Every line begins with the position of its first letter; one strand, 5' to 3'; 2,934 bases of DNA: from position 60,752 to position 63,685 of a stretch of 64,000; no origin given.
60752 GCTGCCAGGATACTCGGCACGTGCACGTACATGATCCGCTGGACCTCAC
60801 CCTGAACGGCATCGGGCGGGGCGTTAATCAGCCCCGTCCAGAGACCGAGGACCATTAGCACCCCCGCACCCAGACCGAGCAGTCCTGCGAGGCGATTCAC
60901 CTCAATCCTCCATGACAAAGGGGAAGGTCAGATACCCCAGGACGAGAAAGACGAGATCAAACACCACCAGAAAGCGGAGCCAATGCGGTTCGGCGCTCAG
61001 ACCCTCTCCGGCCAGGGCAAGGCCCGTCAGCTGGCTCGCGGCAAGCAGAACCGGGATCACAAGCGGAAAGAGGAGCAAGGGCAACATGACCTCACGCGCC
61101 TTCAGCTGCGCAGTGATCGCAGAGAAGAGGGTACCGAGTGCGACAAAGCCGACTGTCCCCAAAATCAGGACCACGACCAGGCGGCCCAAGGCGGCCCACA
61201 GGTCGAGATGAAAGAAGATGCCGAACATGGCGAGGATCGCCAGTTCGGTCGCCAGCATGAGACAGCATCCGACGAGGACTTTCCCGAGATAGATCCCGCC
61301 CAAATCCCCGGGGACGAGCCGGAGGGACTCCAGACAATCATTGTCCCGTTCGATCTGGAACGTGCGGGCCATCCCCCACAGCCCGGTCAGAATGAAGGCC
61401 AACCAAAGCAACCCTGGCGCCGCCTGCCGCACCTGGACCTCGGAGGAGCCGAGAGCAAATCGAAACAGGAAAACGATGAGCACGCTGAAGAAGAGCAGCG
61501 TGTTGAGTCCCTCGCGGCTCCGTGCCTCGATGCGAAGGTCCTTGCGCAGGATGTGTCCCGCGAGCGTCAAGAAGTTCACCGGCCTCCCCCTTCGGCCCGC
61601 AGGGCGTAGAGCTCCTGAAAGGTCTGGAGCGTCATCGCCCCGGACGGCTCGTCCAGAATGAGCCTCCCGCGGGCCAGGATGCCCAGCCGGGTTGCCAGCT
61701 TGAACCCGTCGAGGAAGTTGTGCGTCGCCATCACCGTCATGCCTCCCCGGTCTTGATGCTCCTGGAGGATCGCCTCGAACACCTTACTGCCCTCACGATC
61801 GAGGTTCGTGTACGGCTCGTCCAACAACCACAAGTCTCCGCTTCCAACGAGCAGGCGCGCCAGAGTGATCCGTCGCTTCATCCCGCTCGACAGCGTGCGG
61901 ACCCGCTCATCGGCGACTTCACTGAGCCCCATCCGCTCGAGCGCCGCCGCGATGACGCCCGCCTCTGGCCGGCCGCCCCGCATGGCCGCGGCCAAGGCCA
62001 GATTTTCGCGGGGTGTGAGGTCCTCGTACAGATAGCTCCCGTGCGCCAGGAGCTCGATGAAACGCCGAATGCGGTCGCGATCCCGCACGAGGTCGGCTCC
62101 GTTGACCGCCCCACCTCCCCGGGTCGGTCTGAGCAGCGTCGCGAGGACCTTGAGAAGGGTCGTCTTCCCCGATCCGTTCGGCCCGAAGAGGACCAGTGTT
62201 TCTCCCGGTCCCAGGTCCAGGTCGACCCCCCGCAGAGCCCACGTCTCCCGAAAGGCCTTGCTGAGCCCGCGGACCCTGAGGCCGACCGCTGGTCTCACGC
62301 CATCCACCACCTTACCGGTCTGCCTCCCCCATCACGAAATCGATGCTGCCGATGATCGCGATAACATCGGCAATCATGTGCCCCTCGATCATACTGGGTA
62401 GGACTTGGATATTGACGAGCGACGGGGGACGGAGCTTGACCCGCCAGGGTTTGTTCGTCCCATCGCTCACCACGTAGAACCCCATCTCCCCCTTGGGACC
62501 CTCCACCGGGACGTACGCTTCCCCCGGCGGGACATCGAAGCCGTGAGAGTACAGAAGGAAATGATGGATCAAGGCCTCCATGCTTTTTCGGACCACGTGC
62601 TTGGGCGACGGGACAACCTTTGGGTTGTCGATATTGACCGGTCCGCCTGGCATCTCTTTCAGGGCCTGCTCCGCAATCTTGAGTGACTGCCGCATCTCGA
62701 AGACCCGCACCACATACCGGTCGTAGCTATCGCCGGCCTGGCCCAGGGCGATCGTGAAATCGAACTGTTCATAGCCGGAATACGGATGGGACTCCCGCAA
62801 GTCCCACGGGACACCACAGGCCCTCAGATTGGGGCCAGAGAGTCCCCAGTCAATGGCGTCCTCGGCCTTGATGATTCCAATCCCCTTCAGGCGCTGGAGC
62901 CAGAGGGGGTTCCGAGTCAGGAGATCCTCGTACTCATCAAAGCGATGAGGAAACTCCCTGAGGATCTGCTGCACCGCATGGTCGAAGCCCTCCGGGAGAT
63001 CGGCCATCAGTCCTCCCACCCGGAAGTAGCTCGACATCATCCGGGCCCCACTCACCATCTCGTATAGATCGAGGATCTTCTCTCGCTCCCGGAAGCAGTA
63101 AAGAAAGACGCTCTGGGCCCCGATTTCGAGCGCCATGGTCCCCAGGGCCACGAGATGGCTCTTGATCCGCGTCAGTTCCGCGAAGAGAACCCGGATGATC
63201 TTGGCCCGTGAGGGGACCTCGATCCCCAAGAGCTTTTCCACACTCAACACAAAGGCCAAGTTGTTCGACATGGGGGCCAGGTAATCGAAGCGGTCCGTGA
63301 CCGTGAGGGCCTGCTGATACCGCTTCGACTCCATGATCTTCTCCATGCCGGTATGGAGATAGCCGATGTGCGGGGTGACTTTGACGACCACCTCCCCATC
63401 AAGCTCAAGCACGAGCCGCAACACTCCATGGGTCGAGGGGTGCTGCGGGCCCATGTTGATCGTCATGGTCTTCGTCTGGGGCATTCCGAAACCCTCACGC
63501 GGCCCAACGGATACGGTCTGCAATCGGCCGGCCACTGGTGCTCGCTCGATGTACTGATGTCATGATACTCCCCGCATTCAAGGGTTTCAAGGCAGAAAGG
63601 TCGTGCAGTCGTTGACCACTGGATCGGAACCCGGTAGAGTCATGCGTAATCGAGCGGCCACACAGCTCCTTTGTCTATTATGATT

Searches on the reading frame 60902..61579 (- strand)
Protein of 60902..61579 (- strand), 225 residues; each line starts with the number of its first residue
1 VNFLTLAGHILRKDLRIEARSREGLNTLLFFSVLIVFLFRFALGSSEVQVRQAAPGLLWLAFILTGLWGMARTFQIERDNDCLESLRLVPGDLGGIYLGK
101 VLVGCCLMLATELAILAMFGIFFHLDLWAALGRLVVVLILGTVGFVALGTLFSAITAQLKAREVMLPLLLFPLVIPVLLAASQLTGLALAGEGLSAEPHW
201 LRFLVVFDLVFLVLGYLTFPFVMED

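Call 40: search_protein_families(library=pfam, proteins=[window:60902-61579:-], max_evalue=0.00001)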
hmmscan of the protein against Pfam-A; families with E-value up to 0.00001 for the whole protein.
window:60902-61579:- (225 aa): 2 families
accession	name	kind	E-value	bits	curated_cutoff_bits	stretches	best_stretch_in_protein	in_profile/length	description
PF03379.19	CcmB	-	3e-36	125.3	24.9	1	9-218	3-208/215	CcmB protein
PF12730.13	ABC2_membrane_4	-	8.2e-06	26.4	27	1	30-171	24-172/179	ABC-2 family transporter protein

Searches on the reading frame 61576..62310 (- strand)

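Call 40: search_protein_families(library=pfam, proteins=[window:61576-62310:-], max_evalue=0.00001)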
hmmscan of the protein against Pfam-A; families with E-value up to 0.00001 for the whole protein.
window:61576-62310:- (244 aa): 2 families
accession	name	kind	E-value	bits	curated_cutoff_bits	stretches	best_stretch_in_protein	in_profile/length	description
PF00005.33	ABC_tran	-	1.8e-29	103.5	25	1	26-167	1-136/137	ABC transporter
PF13304.12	AAA_21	-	6.4e-09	36.7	27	1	40-66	3-26/304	AAA domain, putative AbiEii toxin, Type IV TA system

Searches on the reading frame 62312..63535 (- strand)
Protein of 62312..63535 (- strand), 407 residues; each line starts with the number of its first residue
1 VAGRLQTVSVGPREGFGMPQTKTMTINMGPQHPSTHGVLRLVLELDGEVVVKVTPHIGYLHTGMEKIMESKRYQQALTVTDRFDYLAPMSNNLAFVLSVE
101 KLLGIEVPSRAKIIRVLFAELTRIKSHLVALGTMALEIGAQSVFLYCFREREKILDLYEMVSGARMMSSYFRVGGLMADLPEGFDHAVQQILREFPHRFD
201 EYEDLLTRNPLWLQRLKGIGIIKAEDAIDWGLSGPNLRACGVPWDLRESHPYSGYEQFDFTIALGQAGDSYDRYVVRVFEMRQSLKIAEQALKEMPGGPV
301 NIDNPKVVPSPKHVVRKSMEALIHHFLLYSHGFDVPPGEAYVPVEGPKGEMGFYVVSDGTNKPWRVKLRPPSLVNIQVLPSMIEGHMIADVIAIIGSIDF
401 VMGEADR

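Call 38: search_protein_families(library=pfam, proteins=[window:62312-63535:-], max_evalue=0.00001)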
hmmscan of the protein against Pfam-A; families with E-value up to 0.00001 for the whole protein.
window:62312-63535:- (407 aa): 1 family
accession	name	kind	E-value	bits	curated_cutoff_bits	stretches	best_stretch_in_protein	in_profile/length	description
PF00346.24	Complex1_49kDa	-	1.5e-119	398.5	24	1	138-407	2-271/271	Respiratory-chain NADH dehydrogenase, 49 Kd subunit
